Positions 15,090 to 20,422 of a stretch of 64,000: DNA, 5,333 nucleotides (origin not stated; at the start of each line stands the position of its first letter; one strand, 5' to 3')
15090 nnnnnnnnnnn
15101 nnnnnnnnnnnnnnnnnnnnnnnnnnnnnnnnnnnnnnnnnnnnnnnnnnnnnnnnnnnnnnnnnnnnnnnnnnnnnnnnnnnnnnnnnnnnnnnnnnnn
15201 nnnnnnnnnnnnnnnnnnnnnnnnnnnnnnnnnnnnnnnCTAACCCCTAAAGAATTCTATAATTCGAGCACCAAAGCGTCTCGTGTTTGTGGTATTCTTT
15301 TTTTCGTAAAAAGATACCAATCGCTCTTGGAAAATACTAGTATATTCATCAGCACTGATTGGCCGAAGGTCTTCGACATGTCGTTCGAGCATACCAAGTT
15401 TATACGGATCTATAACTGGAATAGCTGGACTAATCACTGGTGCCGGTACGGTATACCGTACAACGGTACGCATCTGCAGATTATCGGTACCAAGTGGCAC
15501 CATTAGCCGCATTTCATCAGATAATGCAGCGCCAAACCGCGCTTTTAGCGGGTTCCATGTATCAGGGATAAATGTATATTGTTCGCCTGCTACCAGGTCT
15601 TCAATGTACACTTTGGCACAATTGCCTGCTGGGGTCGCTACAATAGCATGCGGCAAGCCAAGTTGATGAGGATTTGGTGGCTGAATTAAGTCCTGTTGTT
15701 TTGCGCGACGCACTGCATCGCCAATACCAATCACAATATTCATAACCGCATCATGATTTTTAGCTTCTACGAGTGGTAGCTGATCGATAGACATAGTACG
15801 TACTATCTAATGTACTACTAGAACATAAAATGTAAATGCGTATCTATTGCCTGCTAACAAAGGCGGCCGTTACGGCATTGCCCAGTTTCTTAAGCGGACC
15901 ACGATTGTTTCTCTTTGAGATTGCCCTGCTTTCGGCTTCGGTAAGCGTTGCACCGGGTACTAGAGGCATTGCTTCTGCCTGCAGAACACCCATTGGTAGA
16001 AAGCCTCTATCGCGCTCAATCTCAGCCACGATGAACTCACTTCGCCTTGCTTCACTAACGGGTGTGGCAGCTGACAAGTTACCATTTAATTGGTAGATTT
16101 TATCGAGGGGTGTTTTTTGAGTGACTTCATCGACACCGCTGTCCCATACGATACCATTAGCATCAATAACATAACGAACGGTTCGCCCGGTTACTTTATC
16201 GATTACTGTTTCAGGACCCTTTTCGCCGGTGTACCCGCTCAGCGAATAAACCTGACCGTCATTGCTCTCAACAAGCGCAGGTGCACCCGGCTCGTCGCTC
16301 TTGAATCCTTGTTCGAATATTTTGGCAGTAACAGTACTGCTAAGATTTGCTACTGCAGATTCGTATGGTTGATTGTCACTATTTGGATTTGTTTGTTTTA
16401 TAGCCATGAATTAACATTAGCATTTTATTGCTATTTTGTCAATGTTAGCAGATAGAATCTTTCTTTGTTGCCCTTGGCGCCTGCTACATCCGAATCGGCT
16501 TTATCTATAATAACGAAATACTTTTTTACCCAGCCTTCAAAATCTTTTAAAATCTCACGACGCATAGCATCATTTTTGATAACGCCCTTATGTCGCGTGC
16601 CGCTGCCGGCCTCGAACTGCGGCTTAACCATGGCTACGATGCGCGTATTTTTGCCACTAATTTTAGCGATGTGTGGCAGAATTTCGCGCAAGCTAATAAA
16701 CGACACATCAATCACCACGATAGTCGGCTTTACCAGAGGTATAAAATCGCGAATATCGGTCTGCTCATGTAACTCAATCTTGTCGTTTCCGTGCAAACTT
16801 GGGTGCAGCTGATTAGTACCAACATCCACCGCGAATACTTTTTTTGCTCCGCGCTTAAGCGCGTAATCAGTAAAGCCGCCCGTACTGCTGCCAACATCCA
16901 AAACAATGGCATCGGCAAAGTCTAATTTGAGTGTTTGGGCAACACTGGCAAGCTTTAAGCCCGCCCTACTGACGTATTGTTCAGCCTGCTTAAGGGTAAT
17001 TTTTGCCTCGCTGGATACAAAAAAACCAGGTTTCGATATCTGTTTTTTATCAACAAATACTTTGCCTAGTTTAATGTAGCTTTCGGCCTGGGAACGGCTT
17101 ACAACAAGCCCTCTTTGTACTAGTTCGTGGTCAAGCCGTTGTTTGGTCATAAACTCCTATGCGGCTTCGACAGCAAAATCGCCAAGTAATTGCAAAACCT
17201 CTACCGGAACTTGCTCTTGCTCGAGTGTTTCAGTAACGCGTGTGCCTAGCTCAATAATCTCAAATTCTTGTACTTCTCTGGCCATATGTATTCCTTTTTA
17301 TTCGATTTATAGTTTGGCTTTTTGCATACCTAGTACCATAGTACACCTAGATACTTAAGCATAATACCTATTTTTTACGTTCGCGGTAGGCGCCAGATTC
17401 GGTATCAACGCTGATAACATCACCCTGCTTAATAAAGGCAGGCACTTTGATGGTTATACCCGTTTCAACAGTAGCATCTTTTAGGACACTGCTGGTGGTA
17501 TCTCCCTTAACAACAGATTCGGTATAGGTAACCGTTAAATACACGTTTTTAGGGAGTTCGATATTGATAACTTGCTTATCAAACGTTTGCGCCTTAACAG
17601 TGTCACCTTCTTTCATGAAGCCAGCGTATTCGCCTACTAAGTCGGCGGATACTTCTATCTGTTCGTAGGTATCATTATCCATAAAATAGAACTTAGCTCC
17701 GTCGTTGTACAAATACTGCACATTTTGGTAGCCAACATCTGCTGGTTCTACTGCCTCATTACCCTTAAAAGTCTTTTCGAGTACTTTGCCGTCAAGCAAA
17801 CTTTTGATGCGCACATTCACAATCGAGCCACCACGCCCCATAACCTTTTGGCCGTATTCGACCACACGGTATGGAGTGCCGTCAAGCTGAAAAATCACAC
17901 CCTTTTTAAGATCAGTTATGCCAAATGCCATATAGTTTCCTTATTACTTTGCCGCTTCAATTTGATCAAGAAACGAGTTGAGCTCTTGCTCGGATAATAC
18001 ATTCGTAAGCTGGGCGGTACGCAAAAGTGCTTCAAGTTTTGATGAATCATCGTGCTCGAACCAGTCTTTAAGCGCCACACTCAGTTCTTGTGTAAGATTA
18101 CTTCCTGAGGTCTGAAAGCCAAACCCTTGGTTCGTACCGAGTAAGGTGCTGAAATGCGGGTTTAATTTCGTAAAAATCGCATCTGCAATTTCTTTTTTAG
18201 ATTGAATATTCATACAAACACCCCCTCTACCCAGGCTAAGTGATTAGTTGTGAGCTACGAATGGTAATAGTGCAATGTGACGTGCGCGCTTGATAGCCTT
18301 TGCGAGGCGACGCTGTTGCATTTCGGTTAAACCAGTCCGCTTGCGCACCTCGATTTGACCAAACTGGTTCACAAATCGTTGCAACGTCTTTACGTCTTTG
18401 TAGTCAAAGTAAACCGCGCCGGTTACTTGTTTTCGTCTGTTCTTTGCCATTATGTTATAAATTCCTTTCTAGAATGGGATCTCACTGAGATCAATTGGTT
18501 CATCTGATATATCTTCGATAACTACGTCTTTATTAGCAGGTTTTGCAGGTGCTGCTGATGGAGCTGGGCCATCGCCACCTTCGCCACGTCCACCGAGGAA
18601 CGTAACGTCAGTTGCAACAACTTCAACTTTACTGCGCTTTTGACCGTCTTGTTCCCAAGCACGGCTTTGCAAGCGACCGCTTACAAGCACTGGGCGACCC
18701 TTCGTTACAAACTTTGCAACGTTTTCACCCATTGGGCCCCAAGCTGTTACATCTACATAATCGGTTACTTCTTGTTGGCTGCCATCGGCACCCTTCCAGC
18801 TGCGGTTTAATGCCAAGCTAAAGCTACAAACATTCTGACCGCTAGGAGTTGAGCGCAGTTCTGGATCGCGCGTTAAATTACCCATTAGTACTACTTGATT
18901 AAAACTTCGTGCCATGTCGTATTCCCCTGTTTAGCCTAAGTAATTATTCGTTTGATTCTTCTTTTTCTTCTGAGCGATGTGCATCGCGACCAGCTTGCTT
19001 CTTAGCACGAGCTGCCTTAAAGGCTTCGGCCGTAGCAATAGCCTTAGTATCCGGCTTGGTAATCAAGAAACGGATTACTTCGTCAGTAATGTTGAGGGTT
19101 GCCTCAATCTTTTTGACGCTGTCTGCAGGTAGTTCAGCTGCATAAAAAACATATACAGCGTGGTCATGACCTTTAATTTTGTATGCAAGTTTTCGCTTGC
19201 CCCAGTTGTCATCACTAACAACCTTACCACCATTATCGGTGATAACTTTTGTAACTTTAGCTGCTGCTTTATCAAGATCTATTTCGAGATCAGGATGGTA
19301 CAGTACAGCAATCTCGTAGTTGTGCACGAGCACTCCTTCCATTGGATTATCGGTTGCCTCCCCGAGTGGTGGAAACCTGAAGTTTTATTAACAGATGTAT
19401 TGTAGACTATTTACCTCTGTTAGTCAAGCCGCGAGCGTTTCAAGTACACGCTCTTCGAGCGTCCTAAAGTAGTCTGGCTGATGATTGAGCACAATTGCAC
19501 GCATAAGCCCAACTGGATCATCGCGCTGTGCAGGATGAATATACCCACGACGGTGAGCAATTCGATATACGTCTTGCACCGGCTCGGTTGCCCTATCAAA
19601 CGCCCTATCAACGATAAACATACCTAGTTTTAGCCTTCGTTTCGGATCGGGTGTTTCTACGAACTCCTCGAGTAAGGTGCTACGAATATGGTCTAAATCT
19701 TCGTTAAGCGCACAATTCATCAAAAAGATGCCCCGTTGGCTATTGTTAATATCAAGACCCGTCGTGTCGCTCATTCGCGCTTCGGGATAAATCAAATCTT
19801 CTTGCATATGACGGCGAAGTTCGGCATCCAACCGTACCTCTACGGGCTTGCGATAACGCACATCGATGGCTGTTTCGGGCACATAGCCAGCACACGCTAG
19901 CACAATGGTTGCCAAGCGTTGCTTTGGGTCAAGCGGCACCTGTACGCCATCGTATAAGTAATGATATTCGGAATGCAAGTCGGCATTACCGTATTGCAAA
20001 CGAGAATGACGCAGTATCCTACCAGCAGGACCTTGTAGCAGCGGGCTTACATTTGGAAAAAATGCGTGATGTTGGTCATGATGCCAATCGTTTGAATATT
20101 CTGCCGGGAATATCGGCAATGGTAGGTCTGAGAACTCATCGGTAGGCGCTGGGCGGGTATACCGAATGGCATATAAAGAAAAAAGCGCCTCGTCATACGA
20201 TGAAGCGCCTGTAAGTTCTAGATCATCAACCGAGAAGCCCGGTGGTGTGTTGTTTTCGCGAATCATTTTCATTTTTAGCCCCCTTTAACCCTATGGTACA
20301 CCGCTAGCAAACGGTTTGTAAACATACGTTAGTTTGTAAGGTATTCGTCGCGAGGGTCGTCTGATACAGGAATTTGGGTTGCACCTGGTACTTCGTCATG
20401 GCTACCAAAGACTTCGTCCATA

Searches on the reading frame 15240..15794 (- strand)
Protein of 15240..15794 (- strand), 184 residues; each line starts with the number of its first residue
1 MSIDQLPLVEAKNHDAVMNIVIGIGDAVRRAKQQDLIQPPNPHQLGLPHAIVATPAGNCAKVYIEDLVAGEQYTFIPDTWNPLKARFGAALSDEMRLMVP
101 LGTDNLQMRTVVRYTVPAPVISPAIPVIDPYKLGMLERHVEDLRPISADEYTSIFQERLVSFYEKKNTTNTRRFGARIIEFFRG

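Call 54: search_protein_families(library=pfam, proteins=[window:15240-15794:-], max_evalue=0.1)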
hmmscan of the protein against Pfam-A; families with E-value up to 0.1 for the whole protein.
window:15240-15794:- (184 aa): 1 family
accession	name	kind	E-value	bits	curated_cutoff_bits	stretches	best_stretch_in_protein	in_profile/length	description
PF02577.19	BFN_dom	-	0.077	13.3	27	0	11-75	5-69/112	Bifunctional nuclease domain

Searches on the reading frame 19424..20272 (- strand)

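Call 37: search_protein_families(library=pfam, proteins=[window:19424-20272:-], max_evalue=0.01)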
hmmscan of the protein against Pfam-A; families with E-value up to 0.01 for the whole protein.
window:19424-20272:- (282 aa): 1 family
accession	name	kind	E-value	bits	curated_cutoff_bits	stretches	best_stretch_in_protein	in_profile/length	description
PF11333.13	DUF3135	-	0.0051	17.5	22.7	0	191-239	17-67/81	Protein of unknown function (DUF3135)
